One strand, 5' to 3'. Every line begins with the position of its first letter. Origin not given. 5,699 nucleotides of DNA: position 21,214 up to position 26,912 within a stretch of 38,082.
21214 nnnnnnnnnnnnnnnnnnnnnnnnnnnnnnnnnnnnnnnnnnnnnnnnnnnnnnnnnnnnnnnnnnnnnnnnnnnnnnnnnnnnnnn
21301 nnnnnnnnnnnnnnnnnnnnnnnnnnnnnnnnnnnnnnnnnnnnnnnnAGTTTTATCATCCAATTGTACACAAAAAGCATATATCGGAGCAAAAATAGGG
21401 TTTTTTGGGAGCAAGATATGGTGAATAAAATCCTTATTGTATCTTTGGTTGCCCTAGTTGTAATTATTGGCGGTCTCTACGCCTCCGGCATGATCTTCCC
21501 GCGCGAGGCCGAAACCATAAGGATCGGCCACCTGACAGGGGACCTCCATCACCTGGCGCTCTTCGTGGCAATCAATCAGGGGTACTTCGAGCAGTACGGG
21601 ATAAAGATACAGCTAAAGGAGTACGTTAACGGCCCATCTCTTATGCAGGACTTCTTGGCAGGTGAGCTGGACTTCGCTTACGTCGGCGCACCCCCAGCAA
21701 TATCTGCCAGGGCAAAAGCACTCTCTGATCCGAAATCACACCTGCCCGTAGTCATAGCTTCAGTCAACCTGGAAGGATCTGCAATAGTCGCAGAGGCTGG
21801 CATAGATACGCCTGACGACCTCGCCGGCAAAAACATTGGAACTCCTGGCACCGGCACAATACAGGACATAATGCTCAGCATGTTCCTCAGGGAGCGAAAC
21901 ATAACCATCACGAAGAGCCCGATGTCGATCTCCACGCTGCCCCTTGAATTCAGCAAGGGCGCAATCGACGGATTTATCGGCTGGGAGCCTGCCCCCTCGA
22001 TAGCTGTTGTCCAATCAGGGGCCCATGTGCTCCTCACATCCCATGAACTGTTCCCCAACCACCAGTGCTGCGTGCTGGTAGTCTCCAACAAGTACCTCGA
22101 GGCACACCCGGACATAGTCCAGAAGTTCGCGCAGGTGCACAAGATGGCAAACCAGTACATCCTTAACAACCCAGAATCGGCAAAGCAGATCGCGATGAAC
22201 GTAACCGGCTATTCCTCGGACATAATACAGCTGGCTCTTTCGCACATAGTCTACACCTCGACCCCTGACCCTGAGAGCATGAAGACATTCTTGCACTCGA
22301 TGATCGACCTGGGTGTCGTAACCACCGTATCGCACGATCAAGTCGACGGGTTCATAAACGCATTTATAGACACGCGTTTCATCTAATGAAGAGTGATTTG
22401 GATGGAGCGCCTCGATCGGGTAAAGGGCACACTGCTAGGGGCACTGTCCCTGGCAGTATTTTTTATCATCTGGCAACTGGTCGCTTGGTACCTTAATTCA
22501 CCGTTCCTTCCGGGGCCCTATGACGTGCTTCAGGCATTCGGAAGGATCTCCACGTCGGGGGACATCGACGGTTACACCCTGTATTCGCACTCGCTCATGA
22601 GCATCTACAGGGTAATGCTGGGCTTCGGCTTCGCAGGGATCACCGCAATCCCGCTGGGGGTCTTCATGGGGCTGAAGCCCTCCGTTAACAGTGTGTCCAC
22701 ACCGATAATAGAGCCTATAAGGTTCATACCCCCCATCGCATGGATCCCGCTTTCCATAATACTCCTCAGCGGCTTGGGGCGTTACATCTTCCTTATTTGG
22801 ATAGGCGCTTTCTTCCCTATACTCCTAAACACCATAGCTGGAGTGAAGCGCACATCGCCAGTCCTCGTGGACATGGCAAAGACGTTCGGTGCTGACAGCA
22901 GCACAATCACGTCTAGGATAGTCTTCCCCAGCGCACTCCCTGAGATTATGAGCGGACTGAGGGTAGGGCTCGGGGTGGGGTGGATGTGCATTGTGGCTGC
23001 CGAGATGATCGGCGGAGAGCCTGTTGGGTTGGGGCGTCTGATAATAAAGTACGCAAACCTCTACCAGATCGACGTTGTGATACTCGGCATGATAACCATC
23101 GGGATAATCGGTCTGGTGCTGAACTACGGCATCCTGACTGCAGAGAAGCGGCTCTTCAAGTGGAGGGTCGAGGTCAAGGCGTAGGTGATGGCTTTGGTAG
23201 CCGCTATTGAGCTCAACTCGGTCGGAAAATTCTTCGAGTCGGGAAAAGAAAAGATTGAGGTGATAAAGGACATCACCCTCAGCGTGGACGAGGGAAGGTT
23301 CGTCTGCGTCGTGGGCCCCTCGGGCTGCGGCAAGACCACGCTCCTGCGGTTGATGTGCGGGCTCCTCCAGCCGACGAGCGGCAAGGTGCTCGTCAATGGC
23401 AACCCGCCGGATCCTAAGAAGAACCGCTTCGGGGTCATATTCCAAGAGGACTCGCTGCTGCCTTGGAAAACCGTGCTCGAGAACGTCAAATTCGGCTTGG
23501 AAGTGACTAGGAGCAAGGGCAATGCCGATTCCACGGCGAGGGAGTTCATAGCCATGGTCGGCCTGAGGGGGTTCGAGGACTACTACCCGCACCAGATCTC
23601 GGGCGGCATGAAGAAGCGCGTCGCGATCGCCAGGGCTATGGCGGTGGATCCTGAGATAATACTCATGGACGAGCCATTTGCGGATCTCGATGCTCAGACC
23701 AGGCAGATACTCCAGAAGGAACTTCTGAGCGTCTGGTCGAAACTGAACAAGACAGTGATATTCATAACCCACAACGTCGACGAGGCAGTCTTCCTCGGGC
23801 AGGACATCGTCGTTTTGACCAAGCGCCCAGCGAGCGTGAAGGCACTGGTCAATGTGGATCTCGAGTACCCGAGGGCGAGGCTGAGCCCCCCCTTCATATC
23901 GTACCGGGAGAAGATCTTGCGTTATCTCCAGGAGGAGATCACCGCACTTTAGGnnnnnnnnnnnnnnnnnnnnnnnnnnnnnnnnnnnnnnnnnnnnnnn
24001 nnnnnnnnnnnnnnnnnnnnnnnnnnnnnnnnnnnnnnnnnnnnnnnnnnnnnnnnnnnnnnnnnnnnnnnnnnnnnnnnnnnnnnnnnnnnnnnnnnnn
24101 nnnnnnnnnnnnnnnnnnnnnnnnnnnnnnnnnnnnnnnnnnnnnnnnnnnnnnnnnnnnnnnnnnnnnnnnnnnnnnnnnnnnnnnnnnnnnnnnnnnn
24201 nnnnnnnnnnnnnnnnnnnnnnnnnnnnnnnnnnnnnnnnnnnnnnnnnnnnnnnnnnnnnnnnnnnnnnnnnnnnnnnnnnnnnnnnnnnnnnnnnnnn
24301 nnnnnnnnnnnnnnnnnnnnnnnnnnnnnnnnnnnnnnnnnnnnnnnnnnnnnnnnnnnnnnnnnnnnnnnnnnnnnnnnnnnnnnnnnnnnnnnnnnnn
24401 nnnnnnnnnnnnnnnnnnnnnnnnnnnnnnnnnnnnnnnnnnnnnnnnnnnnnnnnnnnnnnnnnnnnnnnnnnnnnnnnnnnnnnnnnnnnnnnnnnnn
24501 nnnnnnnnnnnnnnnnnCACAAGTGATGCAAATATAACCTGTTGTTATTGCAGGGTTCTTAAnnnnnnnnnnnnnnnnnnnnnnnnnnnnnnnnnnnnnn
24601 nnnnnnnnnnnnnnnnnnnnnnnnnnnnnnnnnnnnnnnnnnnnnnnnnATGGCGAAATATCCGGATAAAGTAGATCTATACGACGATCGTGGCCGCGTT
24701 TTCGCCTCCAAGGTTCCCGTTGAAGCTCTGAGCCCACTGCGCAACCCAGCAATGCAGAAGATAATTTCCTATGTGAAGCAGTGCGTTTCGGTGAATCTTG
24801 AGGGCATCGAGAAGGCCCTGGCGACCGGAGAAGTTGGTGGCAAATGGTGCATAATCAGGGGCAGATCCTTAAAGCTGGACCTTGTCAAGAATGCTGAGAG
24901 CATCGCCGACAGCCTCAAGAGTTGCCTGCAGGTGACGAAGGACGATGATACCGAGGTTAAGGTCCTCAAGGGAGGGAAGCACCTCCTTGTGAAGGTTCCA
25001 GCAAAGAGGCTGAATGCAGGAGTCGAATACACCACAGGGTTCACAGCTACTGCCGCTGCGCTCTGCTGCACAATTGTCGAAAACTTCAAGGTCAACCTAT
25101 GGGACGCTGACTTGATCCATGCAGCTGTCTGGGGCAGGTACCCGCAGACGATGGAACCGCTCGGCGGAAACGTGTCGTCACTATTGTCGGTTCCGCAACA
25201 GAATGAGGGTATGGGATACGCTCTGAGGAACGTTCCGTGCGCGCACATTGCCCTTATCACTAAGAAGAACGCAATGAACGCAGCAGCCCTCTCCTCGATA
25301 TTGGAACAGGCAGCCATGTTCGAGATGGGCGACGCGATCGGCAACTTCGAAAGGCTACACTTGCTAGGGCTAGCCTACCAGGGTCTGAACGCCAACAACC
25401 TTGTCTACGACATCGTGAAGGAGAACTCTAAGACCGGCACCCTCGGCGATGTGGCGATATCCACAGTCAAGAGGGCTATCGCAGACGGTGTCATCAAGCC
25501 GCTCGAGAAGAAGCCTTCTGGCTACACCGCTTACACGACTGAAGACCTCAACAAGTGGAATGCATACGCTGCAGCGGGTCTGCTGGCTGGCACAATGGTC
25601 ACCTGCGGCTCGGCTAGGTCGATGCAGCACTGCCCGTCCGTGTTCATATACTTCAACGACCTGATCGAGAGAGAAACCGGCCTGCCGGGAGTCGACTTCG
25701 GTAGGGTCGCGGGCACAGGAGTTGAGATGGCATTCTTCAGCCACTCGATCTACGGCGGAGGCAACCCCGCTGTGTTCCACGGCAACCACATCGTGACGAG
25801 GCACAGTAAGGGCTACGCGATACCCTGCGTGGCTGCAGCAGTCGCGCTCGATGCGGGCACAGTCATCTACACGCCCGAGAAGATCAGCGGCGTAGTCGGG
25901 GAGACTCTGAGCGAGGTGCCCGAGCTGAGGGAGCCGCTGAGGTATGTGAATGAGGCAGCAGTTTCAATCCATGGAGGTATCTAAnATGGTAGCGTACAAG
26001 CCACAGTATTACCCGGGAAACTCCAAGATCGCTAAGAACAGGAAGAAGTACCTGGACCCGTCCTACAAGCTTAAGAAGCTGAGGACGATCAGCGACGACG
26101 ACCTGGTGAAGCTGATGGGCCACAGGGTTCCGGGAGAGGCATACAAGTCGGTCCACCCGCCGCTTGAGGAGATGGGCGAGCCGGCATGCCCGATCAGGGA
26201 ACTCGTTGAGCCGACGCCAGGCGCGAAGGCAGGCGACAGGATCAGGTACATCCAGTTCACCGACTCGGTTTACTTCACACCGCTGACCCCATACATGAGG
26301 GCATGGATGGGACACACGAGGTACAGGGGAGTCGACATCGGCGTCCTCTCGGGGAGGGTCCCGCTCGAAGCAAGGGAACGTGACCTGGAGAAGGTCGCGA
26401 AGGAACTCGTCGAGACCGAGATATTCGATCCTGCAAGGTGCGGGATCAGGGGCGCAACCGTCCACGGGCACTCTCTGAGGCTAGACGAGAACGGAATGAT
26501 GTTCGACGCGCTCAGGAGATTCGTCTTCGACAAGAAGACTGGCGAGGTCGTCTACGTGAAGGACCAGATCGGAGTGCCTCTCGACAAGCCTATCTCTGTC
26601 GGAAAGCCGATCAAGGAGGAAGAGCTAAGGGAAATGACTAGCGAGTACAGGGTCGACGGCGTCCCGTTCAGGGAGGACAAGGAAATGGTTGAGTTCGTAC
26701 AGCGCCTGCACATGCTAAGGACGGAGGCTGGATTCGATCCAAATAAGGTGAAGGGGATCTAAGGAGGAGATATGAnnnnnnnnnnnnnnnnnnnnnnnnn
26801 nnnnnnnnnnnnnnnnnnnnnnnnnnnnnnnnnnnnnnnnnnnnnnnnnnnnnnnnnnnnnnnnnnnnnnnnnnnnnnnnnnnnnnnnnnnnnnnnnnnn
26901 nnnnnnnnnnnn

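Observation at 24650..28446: Compact mcrB-mcrG-mcrA operon with no mcrD or mcrC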

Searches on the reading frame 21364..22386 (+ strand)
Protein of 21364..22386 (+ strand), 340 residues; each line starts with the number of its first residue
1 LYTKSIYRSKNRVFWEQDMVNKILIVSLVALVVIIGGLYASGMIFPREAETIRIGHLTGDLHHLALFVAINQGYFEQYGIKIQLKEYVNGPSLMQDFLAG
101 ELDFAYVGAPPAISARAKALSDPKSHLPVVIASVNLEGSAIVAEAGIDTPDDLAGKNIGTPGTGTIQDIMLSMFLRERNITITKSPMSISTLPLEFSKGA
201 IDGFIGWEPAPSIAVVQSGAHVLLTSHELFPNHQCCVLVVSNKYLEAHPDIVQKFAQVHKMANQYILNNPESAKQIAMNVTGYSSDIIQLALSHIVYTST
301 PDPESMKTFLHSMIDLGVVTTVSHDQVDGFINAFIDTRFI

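Call 8: search_protein_families(library=ncbifam, proteins=[window:21364-22386:+], max_evalue=0.01)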
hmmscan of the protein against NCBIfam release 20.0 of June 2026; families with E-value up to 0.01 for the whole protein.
window:21364-22386:+ (340 aa): 5 families
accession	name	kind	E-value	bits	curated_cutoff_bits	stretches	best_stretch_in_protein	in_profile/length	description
TIGR01728.1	SsuA_fam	subfamily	9.5e-42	143.2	163.5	1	52-285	1-235/290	aliphatic sulfonate ABC transporter substrate-binding protein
NF040735.1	SBP_SaoX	equivalog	4.2e-20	72.1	300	1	50-276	3-228/330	ABC transporter substrate-binding subunit SaoX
TIGR01729.1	taurine_ABC_bnd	equivalog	1.6e-12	47.5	304.25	1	76-281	23-228/300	taurine ABC transporter substrate-binding protein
NF008553.0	PRK11480.1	equivalog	2.3e-11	43.4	490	1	73-280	44-249/320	taurine ABC transporter substrate-binding protein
NF008588.0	PRK11553.1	subfamily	4.8e-10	38.9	299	1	46-298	23-272/319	aliphatic sulfonate ABC transporter substrate-binding protein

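Call 9: search_protein_families(library=pfam, proteins=[window:21364-22386:+], max_evalue=0.01)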
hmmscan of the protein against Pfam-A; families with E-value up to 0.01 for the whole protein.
window:21364-22386:+ (340 aa): 4 families
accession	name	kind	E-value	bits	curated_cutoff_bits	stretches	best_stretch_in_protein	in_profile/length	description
PF13379.11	NMT1_2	-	4.5e-29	102.4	24.7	1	48-277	4-248/252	NMT1-like family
PF09084.16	NMT1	-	4e-22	79.6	20.5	1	62-273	3-216/216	NMT1/THI5 like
PF04069.17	OpuAC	-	3.3e-06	27.3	21.2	1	69-259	18-227/257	Substrate binding domain of ABC-type glycine betaine transport system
PF12974.12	Phosphonate-bd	-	0.0058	16.5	27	1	77-183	26-134/242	ABC transporter, phosphonate, periplasmic substrate-binding protein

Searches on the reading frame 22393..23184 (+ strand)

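Call 8: search_protein_families(library=ncbifam, proteins=[window:22393-23184:+], max_evalue=0.01)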
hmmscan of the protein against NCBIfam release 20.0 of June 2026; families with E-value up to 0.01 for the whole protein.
window:22393-23184:+ (263 aa): 9 families
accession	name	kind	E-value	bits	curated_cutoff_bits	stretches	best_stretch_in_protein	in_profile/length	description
NF040733.1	ABC_perm_U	equivalog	2e-47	161.8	295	1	13-259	8-250/251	ABC transporter permease subunit SaoP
NF007545.0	PRK10160.1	equivalog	2.6e-45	155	342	1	13-261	24-274/275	taurine ABC transporter permease TauC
TIGR01183.1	ntrB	equivalog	3.9e-33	114.8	209.05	1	63-244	15-196/202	nitrate ABC transporter permease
NF008470.0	PRK11365.1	equivalog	1.6e-30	106.4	347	1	24-258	22-253/263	aliphatic sulfonate ABC transporter permease SsuC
TIGR03416.1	ABC_choXWV_perm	equivalog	1.4e-11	44.4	363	1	64-243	85-263/267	choline ABC transporter permease subunit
NF008196.0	PRK10952.1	equivalog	3.3e-11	42.6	439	1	14-243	101-321/356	glycine betaine/L-proline ABC transporter permease ProW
TIGR03226.1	PhnU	equivalog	0.00011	21.7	283.45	1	137-247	187-296/311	2-aminoethylphosphonate ABC transporter permease subunit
NF011624.0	PRK15050.1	equivalog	0.00044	19.4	247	1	142-189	174-222/297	2-aminoethylphosphonate ABC transporter permease subunit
NF007047.0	PRK09500.1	equivalog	0.0071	16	326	0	137-193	136-193/257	spermidine/putrescine ABC transporter permease PotC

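Call 9: search_protein_families(library=pfam, proteins=[window:22393-23184:+], max_evalue=0.01)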
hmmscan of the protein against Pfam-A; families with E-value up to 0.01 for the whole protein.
window:22393-23184:+ (263 aa): 1 family
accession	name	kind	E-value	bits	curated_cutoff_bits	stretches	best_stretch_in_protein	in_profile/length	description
PF00528.27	BPD_transp_1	-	1.9e-17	64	26.4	1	85-245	1-169/184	Binding-protein-dependent transport system inner membrane component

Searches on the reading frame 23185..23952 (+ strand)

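Call 8: search_protein_families(library=ncbifam, proteins=[window:23185-23952:+], max_evalue=0.01)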
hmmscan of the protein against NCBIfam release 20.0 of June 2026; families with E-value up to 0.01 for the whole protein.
window:23185-23952:+ (255 aa): 195 families (the best 25 are shown)
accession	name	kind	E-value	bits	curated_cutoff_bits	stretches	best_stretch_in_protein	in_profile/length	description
NF040729.1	ABC_ATP_SaoA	equivalog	4.8e-69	232.5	360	1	8-250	2-245/248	ABC transporter ATP-binding protein SaoA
NF008421.0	PRK11248.1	equivalog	3.7e-62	210.1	357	1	25-245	15-244/255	taurine ABC transporter ATP-binding subunit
TIGR01184.1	ntrCD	subfamily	4.4e-62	209.7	291.8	1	27-247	1-229/230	nitrate ABC transporter ATP-binding protein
TIGR03265.1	PhnT2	equivalog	3.9e-59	200.6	457.7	1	15-213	12-210/353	putative 2-aminoethylphosphonate ABC transporter ATP-binding protein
TIGR01186.1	proV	subfamily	9.7e-56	189.4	326.6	1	26-212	8-204/363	betaine/proline/choline family ABC transporter ATP-binding protein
TIGR00968.1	3a0106s01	subfamily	8.7e-53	179.3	342.75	1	23-213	12-206/237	sulfate ABC transporter ATP-binding protein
NF043075.1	MMSYN1_0197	equivalog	5.2e-51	173.6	550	1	8-213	3-208/341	spermidine/putrescine ABC transporter ATP-binding protein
NF008420.0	PRK11247.1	equivalog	1.3e-50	172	395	1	9-240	14-234/257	aliphatic sulfonates ABC transporter ATP-binding protein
NF006987.0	PRK09452.1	equivalog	2.5e-50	171.2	482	1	6-213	16-223/378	spermidine/putrescine ABC transporter ATP-binding protein PotA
NF040840.2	tungstate_WtpC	equivalog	3.3e-49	168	440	1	27-213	16-206/347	tungstate ABC transporter ATP-binding protein WtpC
TIGR03415.1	ABC_choXWV_ATP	equivalog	1.2e-48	166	483.75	1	27-211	40-238/382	choline ABC transporter ATP-binding protein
NF008105.0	PRK10851.1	equivalog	3.7e-48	164.1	502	1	7-213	2-212/362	sulfate/thiosulfate ABC transporter ATP-binding protein CysA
NF040933.2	ABC_arch_GlcV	equivalog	6.2e-47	160.2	450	1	7-213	2-217/357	glucose ABC transporter ATP-binding protein GlcV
NF008653.0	PRK11650.1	subfamily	1e-46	159.6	432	1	6-213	2-210/357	sn-glycerol-3-phosphate ABC transporter ATP-binding protein UgpC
NF008513.0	PRK11432.1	equivalog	1.6e-45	155.6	496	1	8-213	7-212/351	ferric ABC transporter ATP-binding protein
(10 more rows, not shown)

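Call 9: search_protein_families(library=pfam, proteins=[window:23185-23952:+], max_evalue=0.01)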
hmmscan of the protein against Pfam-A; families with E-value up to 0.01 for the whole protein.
window:23185-23952:+ (255 aa): 16 families
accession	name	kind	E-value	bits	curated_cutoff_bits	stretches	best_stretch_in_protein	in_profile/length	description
PF00005.33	ABC_tran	-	2.7e-34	119.1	25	1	28-166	2-137/137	ABC transporter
PF13304.12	AAA_21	-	1.3e-06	29.1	27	1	39-111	1-68/304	AAA domain, putative AbiEii toxin, Type IV TA system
PF00004.35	AAA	-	1.2e-05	26.2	21.2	0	40-61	1-22/131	ATPase family associated with various cellular activities (AAA)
PF13401.12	AAA_22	-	8e-05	23.4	27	1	36-111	4-64/130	AAA domain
PF02463.25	SMC_N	-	0.00022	21.2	40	0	135-197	134-198/220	RecF/RecN/SMC N terminal domain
PF13191.12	AAA_16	-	0.00079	20.4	32.6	1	34-66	19-53/167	AAA ATPase domain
PF13175.12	AAA_15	-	0.0011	19.1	32.1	0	27-64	14-50/374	AAA ATPase domain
PF13476.12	AAA_23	-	0.0012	20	27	1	9-62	3-44/201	AAA domain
PF20703.3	nSTAND1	-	0.0014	18.8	27.1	1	26-62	22-56/379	Novel STAND NTPase 1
PF07728.20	AAA_5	-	0.0019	18.7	22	1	40-64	2-25/139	AAA domain (dynein-related subfamily)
PF03215.21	Rad17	-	0.0022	18.4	23.8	1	24-82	28-92/186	Rad17 P-loop domain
PF25199.1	nSTAND_NTPase5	-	0.0029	17.9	34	1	32-68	36-73/145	Novel STAND NTPase 5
PF03193.22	RsgA_GTPase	-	0.0039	17.5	30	0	20-61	90-130/174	RsgA GTPase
PF01637.24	ATPase_2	-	0.004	17.4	33.2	0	35-58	18-41/225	ATPase domain predominantly from Archaea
PF05729.18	NACHT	-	0.0053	17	26.7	0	38-58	1-21/167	NACHT domain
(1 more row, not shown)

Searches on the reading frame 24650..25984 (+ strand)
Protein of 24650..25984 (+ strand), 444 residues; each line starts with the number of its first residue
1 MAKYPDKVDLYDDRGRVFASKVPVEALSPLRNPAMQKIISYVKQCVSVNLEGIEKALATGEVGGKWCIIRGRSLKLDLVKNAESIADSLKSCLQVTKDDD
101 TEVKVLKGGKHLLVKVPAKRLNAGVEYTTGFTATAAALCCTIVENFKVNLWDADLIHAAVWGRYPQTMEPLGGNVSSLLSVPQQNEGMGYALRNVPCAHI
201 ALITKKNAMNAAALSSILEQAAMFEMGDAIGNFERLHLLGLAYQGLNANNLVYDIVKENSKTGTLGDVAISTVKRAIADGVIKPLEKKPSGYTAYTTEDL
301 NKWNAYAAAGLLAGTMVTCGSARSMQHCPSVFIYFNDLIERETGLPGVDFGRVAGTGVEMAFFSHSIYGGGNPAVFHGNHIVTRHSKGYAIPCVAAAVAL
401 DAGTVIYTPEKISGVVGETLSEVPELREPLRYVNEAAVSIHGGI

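Call 8: search_protein_families(library=ncbifam, proteins=[window:24650-25984:+], max_evalue=0.01)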
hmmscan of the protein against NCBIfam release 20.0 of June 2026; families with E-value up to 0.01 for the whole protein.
window:24650-25984:+ (444 aa): 1 family
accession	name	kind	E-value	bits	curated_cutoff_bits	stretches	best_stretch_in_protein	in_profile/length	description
TIGR03257.1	met_CoM_red_bet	equivalog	6.6e-196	651.4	516.25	1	6-436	2-432/433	coenzyme-B sulfoethylthiotransferase subunit beta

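Call 9: search_protein_families(library=pfam, proteins=[window:24650-25984:+], max_evalue=0.01)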
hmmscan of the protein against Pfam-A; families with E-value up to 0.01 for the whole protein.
window:24650-25984:+ (444 aa): 2 families
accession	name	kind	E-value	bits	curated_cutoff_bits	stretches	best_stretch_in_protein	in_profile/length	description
PF02241.23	MCR_beta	-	1.3e-120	402.1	25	1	189-437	1-249/249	Methyl-coenzyme M reductase beta subunit, C-terminal domain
PF02783.20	MCR_beta_N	-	2e-74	249.6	22.2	1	6-187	1-182/182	Methyl-coenzyme M reductase beta subunit, N-terminal domain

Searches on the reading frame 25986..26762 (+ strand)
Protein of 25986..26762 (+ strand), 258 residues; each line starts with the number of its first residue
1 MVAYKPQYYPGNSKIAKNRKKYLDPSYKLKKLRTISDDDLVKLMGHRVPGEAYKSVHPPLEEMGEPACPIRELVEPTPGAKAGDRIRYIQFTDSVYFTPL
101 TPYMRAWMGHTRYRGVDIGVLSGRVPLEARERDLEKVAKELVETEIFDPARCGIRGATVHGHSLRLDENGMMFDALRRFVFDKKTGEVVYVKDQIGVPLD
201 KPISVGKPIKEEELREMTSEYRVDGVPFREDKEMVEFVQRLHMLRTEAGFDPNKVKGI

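Call 8: search_protein_families(library=ncbifam, proteins=[window:25986-26762:+], max_evalue=0.01)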
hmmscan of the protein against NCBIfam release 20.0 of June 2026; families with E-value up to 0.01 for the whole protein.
window:25986-26762:+ (258 aa): 1 family
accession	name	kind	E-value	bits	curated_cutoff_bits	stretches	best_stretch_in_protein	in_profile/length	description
TIGR03259.1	met_CoM_red_gam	equivalog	4.6e-118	393.1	172.1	1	7-250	1-244/244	coenzyme-B sulfoethylthiotransferase subunit gamma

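Call 9: search_protein_families(library=pfam, proteins=[window:25986-26762:+], max_evalue=0.01)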
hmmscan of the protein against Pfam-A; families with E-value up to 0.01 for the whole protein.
window:25986-26762:+ (258 aa): 1 family
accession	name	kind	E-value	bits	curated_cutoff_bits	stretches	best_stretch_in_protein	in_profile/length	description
PF02240.21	MCR_gamma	-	2.5e-126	420.4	25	1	6-250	1-245/246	Methyl-coenzyme M reductase gamma subunit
